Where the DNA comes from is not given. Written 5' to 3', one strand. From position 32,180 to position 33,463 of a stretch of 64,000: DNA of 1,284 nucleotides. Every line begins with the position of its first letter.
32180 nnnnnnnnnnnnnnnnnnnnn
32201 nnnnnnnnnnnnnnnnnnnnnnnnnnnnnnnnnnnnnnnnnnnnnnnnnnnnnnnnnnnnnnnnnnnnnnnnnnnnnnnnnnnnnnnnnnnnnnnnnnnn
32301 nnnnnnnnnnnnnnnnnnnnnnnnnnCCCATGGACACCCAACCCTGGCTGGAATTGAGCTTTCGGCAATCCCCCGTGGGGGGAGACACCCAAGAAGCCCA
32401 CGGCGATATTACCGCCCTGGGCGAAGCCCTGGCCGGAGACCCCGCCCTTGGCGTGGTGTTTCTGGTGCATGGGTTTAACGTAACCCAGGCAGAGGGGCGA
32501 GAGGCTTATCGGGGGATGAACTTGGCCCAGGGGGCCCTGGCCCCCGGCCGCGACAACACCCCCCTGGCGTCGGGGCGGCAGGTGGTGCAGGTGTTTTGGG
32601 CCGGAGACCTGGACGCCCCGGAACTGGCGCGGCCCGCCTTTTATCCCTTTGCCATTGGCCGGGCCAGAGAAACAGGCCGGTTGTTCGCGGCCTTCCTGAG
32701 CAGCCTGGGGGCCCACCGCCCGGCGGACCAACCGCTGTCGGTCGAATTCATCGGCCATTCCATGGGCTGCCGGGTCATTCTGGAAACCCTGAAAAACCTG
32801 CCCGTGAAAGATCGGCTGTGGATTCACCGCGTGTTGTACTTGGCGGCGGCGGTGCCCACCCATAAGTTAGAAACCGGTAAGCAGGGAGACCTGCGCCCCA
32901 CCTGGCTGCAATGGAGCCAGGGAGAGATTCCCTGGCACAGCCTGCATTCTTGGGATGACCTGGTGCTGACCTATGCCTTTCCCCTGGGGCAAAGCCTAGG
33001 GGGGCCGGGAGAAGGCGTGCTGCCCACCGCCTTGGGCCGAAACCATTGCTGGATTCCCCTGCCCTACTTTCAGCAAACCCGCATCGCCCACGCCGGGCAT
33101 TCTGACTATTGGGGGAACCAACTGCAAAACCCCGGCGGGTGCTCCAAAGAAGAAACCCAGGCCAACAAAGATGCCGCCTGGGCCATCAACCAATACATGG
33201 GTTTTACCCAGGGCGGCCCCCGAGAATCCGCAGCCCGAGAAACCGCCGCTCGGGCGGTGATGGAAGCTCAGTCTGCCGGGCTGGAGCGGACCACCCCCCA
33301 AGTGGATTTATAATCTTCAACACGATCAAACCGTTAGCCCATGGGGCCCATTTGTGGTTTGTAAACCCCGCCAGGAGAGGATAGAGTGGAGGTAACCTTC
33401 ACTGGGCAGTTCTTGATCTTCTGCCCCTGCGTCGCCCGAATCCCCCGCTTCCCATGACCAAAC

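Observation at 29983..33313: Three-gene cluster of unknown function (helical protein, membrane protein, DUF900 serine hydrolase) bracketed by the repeat elements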

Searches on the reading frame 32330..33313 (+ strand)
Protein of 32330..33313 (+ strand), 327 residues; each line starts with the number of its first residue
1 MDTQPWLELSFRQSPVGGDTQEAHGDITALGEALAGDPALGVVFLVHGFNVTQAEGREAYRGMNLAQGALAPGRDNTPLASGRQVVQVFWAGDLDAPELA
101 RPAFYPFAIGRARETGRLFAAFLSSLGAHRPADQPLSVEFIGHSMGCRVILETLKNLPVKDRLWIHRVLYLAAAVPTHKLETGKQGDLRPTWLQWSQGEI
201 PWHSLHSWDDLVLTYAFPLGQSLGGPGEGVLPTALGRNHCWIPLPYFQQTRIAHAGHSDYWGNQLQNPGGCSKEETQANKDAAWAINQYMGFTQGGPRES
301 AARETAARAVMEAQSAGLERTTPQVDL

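Call 3: search_protein_families(library=pfam, proteins=[window:32330-33313:+], max_evalue=0.1)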
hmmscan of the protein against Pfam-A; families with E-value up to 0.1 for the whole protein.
window:32330-33313:+ (327 aa): 3 families
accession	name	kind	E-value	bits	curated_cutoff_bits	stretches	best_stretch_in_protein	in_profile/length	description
PF05990.18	DUF900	-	0.0076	16.2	20.5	0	135-162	93-120/232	Alpha/beta hydrolase of unknown function (DUF900)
PF05277.18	DUF726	-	0.0083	15.5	22.6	1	107-164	195-247/343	Protein of unknown function (DUF726)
PF02450.21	LCAT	-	0.022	14.5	21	1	138-172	123-159/392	Lecithin:cholesterol acyltransferase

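Call 4: search_protein_families(library=padloc, proteins=[window:32330-33313:+], max_evalue=0.1)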
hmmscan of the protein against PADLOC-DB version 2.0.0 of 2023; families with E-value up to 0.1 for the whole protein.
window:32330-33313:+ (327 aa): 0 families

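Call 5: search_protein_families(library=ncbifam, proteins=[window:32330-33313:+], max_evalue=0.1)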
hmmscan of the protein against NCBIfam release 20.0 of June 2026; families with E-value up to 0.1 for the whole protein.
window:32330-33313:+ (327 aa): 0 families

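Call 10: find_homologous_proteins(query=window:32330-33313:+)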
Query window:32330-33313:+ (327 aa): 59 proteins with E <= 0.001 among 8000 candidates.
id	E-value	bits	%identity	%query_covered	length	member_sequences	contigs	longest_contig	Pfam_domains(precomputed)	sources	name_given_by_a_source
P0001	1.4e-223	759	100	100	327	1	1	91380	-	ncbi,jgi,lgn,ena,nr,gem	ncbi:MAG: hypothetical protein OEV94_10760 [Deltaproteobacteria bacterium]|nr:hypothetical protein [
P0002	3.3e-47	180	41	93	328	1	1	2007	PF05990.19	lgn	-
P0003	7.3e-45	172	38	94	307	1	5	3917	PF05990.19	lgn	-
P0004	8.4e-42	162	37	98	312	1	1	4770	PF12697.14,PF05277.19,PF05990.19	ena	-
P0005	8.0e-41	159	35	91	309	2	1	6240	PF05990.19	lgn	-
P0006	2.3e-40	157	37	94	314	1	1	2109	-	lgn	-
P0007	1.3e-38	151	36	96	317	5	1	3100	PF05990.19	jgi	-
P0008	1.1e-37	148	34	98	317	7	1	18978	PF05990.19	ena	-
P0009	3.3e-37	147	37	89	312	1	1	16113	PF05990.19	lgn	-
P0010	7.1e-37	146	35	99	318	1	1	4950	PF05990.19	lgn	-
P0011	7.5e-37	146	34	99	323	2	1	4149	PF05990.19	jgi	-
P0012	4.7e-36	143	36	82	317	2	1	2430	PF05990.19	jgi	jgi:pimeloyl-ACP methyl ester carboxylesterase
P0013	2.9e-34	137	42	68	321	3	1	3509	PF05990.19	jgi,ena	-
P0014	3.1e-34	137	34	97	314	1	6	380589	PF05990.19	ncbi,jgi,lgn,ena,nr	ncbi:MAG TPA: alpha/beta hydrolase [Syntrophales bacterium]|nr:alpha/beta hydrolase [Syntrophales ba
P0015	1.1e-33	135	34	97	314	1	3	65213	PF05990.19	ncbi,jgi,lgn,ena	-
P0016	5.8e-32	129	39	80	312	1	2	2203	PF05990.19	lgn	-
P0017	5.0e-30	123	35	80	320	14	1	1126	PF05990.19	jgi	-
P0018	1.1e-29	122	35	80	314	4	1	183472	-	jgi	-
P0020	7.3e-28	116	36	79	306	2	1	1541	PF12697.14,PF05990.19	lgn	-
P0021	7.8e-28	116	35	94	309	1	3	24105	PF05990.19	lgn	-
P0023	8.9e-27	112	39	67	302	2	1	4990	PF05990.19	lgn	-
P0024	1.6e-25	108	34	87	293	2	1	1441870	PF05990.19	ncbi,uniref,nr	ncbi:alpha/beta hydrolase [Pelomonas sp. Root1444]|uniref:alpha/beta hydrolase n=1 Tax=Pelomonas sp.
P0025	1.6e-25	108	37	77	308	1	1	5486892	PF05990.19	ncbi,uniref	ncbi:alpha/beta hydrolase [Rhodoferax sp. GW822-FHT02A01]|uniref:alpha/beta hydrolase n=1 Tax=Rhodof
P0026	1.6e-25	108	33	92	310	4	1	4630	PF05990.19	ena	-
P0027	1.8e-25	108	36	80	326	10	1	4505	PF05277.19,PF05990.19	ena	-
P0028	6.8e-25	106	35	87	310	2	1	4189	PF05990.19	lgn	-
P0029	1.7e-24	105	39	68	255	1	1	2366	PF05277.19,PF05990.19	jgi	jgi:hypothetical protein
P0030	4.9e-24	103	39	68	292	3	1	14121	PF05990.19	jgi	jgi:pimeloyl-ACP methyl ester carboxylesterase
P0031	1.2e-23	102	34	91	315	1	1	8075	PF05990.19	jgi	jgi:pimeloyl-ACP methyl ester carboxylesterase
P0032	1.3e-22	99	35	84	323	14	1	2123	PF05990.19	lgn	-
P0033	1.6e-22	98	34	83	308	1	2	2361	PF05277.19,PF05990.19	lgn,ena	-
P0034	1.7e-22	98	36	82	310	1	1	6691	PF05990.19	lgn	-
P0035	2.1e-22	98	34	82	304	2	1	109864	PF05277.19,PF05990.19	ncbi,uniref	ncbi:DUF726 domain-containing protein [Nitrospira sp. T9]|uniref:DUF726 domain-containing protein n=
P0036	2.3e-22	98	34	83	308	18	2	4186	PF05277.19,PF05990.19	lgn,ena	-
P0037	2.8e-22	98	32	97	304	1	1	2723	PF05990.19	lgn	-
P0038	2.7e-21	94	33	87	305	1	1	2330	PF05990.19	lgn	-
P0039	3.9e-21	94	33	91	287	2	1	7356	PF05990.19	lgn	-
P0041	3.7e-20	91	37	80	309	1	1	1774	PF05990.19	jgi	jgi:pimeloyl-ACP methyl ester carboxylesterase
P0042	2.4e-19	88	36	79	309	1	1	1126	PF05990.19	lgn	-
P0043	6.2e-18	83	32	72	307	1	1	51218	PF12697.14,PF05990.19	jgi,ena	jgi:hypothetical protein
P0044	1.5e-16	79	34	100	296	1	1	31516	PF05990.19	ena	-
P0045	1.6e-15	75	30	87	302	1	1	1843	PF05990.19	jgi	jgi:pimeloyl-ACP methyl ester carboxylesterase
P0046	4.1e-15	74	32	67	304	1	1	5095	PF12697.14,PF05990.19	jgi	jgi:esterase/lipase superfamily enzyme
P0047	6.7e-14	70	32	78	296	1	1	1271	PF05990.19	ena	-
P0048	6.8e-14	70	31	69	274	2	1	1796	PF12697.14,PF05990.19,PF06821.20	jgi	jgi:esterase/lipase superfamily enzyme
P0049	1.0e-13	69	34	59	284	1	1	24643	PF12697.14,PF05277.19,PF05990.19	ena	-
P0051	7.9e-13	67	30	70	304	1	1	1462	PF05990.19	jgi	jgi:hypothetical protein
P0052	8.9e-11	60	32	68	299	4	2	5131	PF05057.21,PF05990.19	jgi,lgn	jgi:pimeloyl-ACP methyl ester carboxylesterase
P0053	1.8e-10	59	32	68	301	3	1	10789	PF05057.21,PF12697.14,PF05990.19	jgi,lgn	jgi:pimeloyl-ACP methyl ester carboxylesterase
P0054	7.4e-10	57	29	78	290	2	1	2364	PF12697.14,PF05990.19,PF06821.20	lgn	-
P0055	8.3e-10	57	28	67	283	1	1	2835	PF12697.14,PF05990.19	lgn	-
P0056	1.3e-9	56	33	68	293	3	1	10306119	PF12697.14,PF05990.19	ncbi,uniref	ncbi:alpha/beta hydrolase [Streptomyces sp. NBC_01538]|uniref:alpha/beta hydrolase n=1 Tax=Streptomy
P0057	1.4e-9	56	33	67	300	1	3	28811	PF12697.14,PF05990.19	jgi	jgi:pimeloyl-ACP methyl ester carboxylesterase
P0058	3.2e-6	45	29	68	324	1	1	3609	PF05990.19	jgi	jgi:hypothetical protein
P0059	7.2e-6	44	25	79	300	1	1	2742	PF05990.19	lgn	-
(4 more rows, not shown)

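Call 11: search_solved_structures(query=window:32330-33313:+, max_evalue=1)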
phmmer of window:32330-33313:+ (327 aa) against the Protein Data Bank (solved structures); distinct sequences matched with E-value up to 1: 0.

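Call 14: find_encoding_contigs(protein=P0014, flank=6000, max_places=2)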
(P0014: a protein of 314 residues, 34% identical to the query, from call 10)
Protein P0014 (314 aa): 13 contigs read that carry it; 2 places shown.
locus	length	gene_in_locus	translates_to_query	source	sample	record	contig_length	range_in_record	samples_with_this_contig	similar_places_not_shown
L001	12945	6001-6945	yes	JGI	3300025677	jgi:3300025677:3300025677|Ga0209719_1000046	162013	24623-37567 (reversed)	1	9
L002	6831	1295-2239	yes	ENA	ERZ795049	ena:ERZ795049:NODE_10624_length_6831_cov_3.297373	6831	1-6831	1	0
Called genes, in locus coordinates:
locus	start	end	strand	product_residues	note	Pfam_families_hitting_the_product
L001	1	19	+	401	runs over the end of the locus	PF25919:BSH_CusB (faint), PF25917:BSH_RND, PF25973:BSH_CzcB, PF25990:Beta-barrel_YknX (faint), PF25954:Beta-barrel_RND_2 (faint), PF25967:RND-MFP_C (weak), PF25989:YknX_C (weak)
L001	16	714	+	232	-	PF00005:ABC_tran, PF13304:AAA_21 (faint)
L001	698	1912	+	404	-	PF12704:MacB_PCD, PF02687:FtsX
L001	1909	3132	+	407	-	PF12704:MacB_PCD, PF02687:FtsX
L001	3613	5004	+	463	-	PF02810:SEC-C, PF09722:Xre_MbcA_ParS_C (faint)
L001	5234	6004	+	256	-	-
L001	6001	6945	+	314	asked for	PF05990:DUF900 (faint)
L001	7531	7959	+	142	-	-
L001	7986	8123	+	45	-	-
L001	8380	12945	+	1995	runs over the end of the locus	PF13195:DUF4011, PF13086:AAA_11, PF13245:AAA_19 (weak), PF13604:AAA_30 (weak), PF13086:AAA_11 (weak), PF13087:AAA_12, PF18741:MTES_1575, PF11784:DUF3320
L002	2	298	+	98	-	?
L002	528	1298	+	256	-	-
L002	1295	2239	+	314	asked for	PF05990:DUF900 (faint)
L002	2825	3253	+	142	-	-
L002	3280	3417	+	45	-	-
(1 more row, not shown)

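Call 15: find_encoding_contigs(protein=P0008, flank=6000, max_places=2)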
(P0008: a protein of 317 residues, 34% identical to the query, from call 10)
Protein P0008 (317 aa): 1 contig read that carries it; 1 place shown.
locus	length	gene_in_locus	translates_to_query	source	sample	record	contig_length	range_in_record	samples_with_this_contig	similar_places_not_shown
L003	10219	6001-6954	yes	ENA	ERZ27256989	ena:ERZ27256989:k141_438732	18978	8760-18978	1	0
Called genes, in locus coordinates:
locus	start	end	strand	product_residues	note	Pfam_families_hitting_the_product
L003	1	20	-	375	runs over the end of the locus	PF13609:Porin_4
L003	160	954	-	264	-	-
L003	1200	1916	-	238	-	PF03707:MHYT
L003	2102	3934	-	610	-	PF00270:DEAD, PF00271:Helicase_C, PF16124:RecQ_Zn_bind, PF09382:RQC, PF00570:HRDC, PF25831:SaeA_1st (faint)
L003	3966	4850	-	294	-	PF03547:Mem_trans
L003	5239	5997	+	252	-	-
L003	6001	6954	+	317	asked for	PF05990:DUF900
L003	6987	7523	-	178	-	-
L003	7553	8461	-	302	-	PF00892:EamA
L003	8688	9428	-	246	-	PF04703:FaeA (weak)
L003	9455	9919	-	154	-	PF09990:DUF2231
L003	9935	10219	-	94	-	?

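Call 16: find_encoding_contigs(protein=P0018, flank=6000, max_places=2)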
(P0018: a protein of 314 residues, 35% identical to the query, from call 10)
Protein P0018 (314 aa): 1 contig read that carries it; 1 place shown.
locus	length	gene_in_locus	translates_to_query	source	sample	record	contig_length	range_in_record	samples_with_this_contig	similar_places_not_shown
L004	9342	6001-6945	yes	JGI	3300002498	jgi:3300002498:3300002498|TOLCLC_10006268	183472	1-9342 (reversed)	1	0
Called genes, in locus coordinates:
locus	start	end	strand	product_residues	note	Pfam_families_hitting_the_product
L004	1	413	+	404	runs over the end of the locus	PF12704:MacB_PCD, PF02687:FtsX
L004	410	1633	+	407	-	PF12704:MacB_PCD, PF02687:FtsX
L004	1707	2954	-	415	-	PF13657:Couple_hipA, PF07804:HipA_C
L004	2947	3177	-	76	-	PF13744:HTH_37 (weak), PF13560:HTH_31 (weak), PF01381:HTH_3 (weak)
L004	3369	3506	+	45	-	-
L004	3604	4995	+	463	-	PF02810:SEC-C, PF09722:Xre_MbcA_ParS_C (faint)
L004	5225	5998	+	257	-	-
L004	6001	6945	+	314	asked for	-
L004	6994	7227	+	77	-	PF22180:RH3_dom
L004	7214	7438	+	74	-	-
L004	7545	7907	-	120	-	-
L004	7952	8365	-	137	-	-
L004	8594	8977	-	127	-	-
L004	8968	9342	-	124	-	?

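Call 36: predict_structure(alignment_id=A3)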
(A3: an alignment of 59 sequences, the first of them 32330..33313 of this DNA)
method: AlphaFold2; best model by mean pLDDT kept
length: 327 residues; sequences in the alignment: 59
mean_pLDDT: 89.9   pTM: 0.87
mean pLDDT of the five models: 89.9, 88.8, 88.8, 88.3, 88.2
residues with pLDDT >= 90: 232; 70-90: 70; 50-70: 22; < 50: 3
segments of 3 or more residues with pLDDT < 50: 1-3
pLDDT, mean of each block of 10 residues (from residue 1): 76 97 96 92 96 95 91 77 95 87 88 98 95 95 98 90 94 96 85 89 97 96 94 95 89 96 85 93 96 72 78 65 72
secondary structure, 60 per line:
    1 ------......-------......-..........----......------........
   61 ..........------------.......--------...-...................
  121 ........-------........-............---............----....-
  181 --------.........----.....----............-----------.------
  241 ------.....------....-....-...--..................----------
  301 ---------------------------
elements in order: E7-12 E20-25 H27-36 E41-46 H53-70 E83-89 H102-128 E136-143 H145-156 E163-171 H189-197 E202-206 H211-222 E247-251 H258-261 H263-266 H273-290

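Call 43: fold_search(model_id=the predicted structure, library=pdb)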
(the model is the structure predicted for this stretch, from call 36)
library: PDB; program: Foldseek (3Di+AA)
matches with E <= 10: 1338; with E <= 0.001: 90
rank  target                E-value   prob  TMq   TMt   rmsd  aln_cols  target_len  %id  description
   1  3fle_A                7.4e-07  1.00  0.40  0.52   9.6       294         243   14  SE_1780 protein of unknown function from Staphylococcus epidermidis. (released 2009-01-13)
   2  1i6w_B                9.1e-06  1.00  0.34  0.58   7.2       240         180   15  THE CRYSTAL STRUCTURE OF BACILLUS SUBTILIS LIPASE: A MINIMAL ALPHA/BETA HYDROLASE ENZYME (released 2001-05-23)
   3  1t4m                  1.3e-05  1.00  0.38  0.66   5.9       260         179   15  STRUCTURE OF A THERMOSTABLE DOUBLE MUTANT OF BACILLUS SUBTILIS LIPASE OBTAINED THROUGH DIRECTED EVOLUTION (released 2004-11-23)
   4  3d2a                  1.4e-05  1.00  0.37  0.64   5.5       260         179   15  Structure of 1-17A4, a thermostable mutant of Bacillus subtilis lipase obtained through directed evolution (released 2008-06-03)
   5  5ct8                  1.4e-05  1.00  0.34  0.58   7.4       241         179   16  G158E/K44E/R57E/Y49E Bacillus subtilis lipase A with 0% [BMIM][Cl] (released 2015-11-04)
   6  7r1k                  1.5e-05  1.00  0.37  0.63   6.4       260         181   15  Phosphorylated Bacillus pumilus Lipase A (released 2022-05-25)
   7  1isp                  1.5e-05  1.00  0.35  0.59   7.1       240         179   16  Crystal structure of Bacillus subtilis lipase at 1.3A resolution (released 2002-12-19)
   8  3qzu_A                1.8e-05  1.00  0.35  0.59   7.0       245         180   15  Crystal structure of Bacillus subtilis Lipase A 7-fold mutant; the outcome of directed evolution towards thermostabili (released 2012-02-08)
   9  1i6w_A                2.2e-05  1.00  0.35  0.60   7.2       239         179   16  THE CRYSTAL STRUCTURE OF BACILLUS SUBTILIS LIPASE: A MINIMAL ALPHA/BETA HYDROLASE ENZYME (released 2001-05-23)
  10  6nkc_A                3.1e-05  1.00  0.38  0.65   6.0       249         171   14  Crystal Structure of the Lipase Lip_vut1 from Goat Rumen metagenome. (released 2020-01-22)
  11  7r25                  3.1e-05  1.00  0.37  0.60   6.2       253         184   14  Bacillus pumilus Lipase A (released 2022-05-25)
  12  3qmw_C                3.7e-05  1.00  0.33  0.42  12.4       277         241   15  RedJ with PEG molecule bound in the active site (released 2011-05-04)
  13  3d2b_A                4.4e-05  1.00  0.35  0.60   7.1       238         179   16  Structure of 2D9, a thermostable mutant of Bacillus subtilis lipase obtained through directed evolution (released 2008-06-03)
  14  3llc                  4.4e-05  1.00  0.39  0.47   9.2       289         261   12  Crystal structure of Putative hydrolase (YP_002548124.1) from Agrobacterium vitis S4 at 1.80 A resolution (released 2010-03-23)
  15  3qmv_D                4.4e-05  1.00  0.35  0.41  13.1       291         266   13  RedJ-Thioesterase from the Prodiginine biosynthetic pathway in Streptomyces coelicolor (released 2011-05-04)
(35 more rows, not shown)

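Call 44: find_encoding_contigs(protein=P0025, flank=8000, max_places=1)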
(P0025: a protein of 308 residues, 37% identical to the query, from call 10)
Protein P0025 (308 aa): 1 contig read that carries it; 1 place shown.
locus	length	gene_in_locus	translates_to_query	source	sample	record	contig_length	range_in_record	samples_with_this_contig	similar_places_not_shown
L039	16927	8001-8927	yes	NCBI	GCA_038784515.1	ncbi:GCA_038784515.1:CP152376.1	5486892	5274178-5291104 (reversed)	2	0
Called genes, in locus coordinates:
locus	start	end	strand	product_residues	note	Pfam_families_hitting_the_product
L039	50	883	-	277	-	-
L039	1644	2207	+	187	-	PF05930:Phage_AlpA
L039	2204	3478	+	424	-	PF13148:DUF3987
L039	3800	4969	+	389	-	PF11726:YagK_YfjJ_C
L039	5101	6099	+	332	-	-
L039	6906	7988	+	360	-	-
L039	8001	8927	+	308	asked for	PF05990:DUF900 (weak)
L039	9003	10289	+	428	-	-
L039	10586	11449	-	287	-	PF08867:FRG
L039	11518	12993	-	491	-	-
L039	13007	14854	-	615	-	PF00082:Peptidase_S8 (weak)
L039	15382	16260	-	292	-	-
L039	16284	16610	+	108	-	PF12844:HTH_19 (weak), PF13560:HTH_31, PF01381:HTH_3, PF13443:HTH_26 (weak)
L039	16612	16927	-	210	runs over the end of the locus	-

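Call 45: find_encoding_contigs(protein=P0056, flank=8000, max_places=1)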
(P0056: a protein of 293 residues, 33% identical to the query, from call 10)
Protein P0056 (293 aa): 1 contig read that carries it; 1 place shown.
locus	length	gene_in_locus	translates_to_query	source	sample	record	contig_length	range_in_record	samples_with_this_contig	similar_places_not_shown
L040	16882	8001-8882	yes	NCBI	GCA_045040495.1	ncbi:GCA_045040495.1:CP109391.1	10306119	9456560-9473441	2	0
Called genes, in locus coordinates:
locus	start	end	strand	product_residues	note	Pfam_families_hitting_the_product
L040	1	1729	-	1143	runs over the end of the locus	PF20248:DUF6603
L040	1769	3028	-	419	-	-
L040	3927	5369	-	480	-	-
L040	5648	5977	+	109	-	PF18967:PycTM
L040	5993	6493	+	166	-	-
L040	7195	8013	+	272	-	-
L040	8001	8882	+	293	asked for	PF05990:DUF900, PF12697:Abhydrolase_6 (weak)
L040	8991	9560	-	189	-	-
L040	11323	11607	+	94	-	-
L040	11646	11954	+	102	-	PF01527:HTH_Tnp_1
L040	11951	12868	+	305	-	PF13276:HTH_21, PF00665:rve, PF13683:rve_3 (weak), PF13333:rve_2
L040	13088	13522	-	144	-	PF19692:DUF6193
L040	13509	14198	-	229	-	-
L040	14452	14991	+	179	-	-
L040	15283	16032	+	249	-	-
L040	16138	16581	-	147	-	PF19776:DUF6262 (weak)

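Call 46: find_encoding_contigs(protein=P0035, flank=8000, max_places=1)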
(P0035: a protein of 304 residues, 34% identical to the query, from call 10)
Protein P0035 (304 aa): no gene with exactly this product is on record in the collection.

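Call 58: search_protein_families(library=pfam, alignment_id=A3, max_evalue=0.01)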
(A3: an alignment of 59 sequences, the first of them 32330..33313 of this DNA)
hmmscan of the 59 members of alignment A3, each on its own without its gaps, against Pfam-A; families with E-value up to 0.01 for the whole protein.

A. member 1, window:32330-33313:+ (327 aa): 2 families
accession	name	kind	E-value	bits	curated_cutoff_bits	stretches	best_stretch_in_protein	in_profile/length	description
PF05990.18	DUF900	-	0.0076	16.2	20.5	0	135-162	93-120/232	Alpha/beta hydrolase of unknown function (DUF900)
PF05277.18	DUF726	-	0.0083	15.5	22.6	0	107-164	195-247/343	Protein of unknown function (DUF726)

B. families by the number of members that match (of 59 scanned): 17 families
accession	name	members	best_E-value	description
PF05990.18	DUF900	57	7.6e-14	Alpha/beta hydrolase of unknown function (DUF900)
PF05277.18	DUF726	32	7.8e-10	Protein of unknown function (DUF726)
PF12697.13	Abhydrolase_6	27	4.1e-08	Alpha/beta hydrolase family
PF06821.19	Ser_hydrolase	25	1.1e-06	Serine hydrolase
PF00561.26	Abhydrolase_1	14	6.3e-05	alpha/beta hydrolase fold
PF05057.20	DUF676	10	2.4e-07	Putative serine esterase (DUF676)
PF24096.1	DUF7379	9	6.6e-05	Domain of unknown function (DUF7379)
PF00975.26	Thioesterase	8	0.00021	Thioesterase domain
PF12146.15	Hydrolase_4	6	0.00096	Serine aminopeptidase, S33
PF02450.21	LCAT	5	0.00071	Lecithin:cholesterol acyltransferase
PF10230.15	LIDHydrolase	3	0.0019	Lipid-droplet associated hydrolase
PF00151.25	Lipase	2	0.00026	Lipase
PF06259.18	Abhydrolase_8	2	0.0045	Alpha/beta hydrolase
PF06028.17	DUF915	1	0.0013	Alpha/beta hydrolase of unknown function (DUF915)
PF13472.12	Lipase_GDSL_2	1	0.003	GDSL-like Lipase/Acylhydrolase family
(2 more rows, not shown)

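Call 61: search_protein_families(library=pfam, proteins=[L039:6906-7988:+, L040:7195-8013:+], max_evalue=1)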
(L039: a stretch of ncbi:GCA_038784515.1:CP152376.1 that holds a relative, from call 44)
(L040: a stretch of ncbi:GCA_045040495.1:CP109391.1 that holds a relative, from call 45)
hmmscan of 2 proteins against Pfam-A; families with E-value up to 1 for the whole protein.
L039:6906-7988:+ (360 aa): 1 family
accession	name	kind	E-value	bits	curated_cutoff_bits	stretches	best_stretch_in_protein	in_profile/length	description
PF10190.14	Tmemb_170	-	0.052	14.3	29.5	1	279-322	14-57/106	Putative transmembrane protein 170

L040:7195-8013:+ (272 aa): 0 families
